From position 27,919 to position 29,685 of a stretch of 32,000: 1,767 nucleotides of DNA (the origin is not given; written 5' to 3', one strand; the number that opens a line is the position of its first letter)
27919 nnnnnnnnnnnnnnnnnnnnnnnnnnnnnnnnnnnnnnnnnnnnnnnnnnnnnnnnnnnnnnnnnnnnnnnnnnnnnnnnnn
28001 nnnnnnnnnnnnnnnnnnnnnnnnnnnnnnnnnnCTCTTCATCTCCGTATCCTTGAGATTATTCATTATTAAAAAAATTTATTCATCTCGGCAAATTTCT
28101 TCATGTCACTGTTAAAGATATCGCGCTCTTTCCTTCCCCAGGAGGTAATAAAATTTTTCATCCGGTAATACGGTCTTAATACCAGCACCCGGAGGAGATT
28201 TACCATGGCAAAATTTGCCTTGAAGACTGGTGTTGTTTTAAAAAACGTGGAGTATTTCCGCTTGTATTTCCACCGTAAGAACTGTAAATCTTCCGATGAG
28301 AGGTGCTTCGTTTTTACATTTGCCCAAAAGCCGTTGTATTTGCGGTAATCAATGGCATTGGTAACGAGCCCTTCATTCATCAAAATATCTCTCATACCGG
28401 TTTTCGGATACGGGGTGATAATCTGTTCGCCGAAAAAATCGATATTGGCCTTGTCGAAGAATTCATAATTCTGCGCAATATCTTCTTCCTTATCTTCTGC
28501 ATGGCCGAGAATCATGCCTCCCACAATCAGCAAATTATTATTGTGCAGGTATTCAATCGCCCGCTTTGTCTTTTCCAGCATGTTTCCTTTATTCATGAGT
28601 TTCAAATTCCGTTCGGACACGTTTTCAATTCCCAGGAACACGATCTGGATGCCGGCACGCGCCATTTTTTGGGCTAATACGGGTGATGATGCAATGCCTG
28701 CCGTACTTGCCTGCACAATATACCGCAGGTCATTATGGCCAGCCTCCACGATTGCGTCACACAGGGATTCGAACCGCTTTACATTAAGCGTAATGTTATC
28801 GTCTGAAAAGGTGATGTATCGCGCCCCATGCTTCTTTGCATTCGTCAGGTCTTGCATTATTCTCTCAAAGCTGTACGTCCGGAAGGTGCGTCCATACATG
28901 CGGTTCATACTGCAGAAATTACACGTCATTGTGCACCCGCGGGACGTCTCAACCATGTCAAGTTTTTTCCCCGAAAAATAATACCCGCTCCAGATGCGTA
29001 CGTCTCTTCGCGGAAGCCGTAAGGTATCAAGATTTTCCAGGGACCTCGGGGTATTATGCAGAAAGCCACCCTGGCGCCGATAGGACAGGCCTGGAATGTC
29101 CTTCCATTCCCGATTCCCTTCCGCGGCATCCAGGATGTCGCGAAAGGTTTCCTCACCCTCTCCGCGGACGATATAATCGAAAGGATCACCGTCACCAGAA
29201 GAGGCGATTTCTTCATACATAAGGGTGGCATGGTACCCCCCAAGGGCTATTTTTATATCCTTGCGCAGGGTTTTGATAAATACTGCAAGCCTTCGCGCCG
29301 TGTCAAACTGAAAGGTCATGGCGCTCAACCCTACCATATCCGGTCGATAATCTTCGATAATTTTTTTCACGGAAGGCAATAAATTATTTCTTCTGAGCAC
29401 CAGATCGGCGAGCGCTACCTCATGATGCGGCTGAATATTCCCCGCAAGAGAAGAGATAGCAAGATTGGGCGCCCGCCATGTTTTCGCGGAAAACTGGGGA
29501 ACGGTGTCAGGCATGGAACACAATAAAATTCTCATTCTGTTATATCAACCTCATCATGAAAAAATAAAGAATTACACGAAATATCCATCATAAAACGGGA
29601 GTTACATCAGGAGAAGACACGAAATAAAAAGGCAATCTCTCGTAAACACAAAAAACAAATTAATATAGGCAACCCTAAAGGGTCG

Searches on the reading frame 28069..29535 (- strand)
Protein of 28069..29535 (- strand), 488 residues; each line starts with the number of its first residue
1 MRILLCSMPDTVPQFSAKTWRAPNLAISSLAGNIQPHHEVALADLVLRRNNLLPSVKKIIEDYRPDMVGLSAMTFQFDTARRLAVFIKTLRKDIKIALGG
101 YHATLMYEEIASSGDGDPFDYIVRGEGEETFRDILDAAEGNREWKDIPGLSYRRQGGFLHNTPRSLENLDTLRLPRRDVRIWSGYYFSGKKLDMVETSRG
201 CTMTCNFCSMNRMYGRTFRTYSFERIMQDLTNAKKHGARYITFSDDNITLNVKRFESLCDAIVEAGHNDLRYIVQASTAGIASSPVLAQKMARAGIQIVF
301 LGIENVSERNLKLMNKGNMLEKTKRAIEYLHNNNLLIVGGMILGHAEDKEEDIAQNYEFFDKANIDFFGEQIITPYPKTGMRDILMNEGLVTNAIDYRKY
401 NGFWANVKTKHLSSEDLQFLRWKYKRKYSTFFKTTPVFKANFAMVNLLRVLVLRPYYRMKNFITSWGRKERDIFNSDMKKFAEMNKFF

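Call 73: find_homologous_proteins(query=window:28069-29535:-, max_evalue=1e-50)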
Query window:28069-29535:- (488 aa): 5315 proteins with E <= 1e-50 among 8000 candidates; the best 120 are listed.
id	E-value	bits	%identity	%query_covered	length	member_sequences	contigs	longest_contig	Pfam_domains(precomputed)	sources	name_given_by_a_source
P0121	0.0e+0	1019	89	100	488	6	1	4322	PF04055.28,PF02310.25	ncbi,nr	ncbi:MAG: B12-binding domain-containing radical SAM protein [Candidatus Brocadia sp. WS118]|nr:MAG: 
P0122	2.5e-297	1004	88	100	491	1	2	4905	PF04055.28,PF02310.25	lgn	-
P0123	5.9e-297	1003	88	100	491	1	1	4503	PF04055.28,PF02310.25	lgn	-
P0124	4.3e-296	1000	88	100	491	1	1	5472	PF04055.28,PF02310.25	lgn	-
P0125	6.3e-296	1000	88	100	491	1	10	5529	PF04055.28,PF02310.25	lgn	-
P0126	1.5e-295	998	87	100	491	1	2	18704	PF04055.28,PF02310.25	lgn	-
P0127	2.2e-295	998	88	100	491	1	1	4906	PF04055.28,PF02310.25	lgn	-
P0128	2.6e-295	998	88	100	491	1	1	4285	PF04055.28,PF02310.25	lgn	-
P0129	3.7e-295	997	87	100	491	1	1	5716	PF04055.28,PF02310.25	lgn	-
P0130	4.5e-293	990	88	99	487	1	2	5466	PF04055.28,PF02310.25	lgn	-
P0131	4.6e-293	990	87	99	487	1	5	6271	PF04055.28,PF02310.25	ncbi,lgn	-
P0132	1.1e-292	989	87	99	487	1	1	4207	PF04055.28,PF02310.25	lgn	-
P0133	1.1e-292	989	87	99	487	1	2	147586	PF04055.28,PF02310.25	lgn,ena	-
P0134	1.0e-291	986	87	100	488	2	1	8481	PF04055.28,PF02310.25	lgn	-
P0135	2.6e-290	981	85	100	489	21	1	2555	PF04055.28,PF02310.25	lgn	-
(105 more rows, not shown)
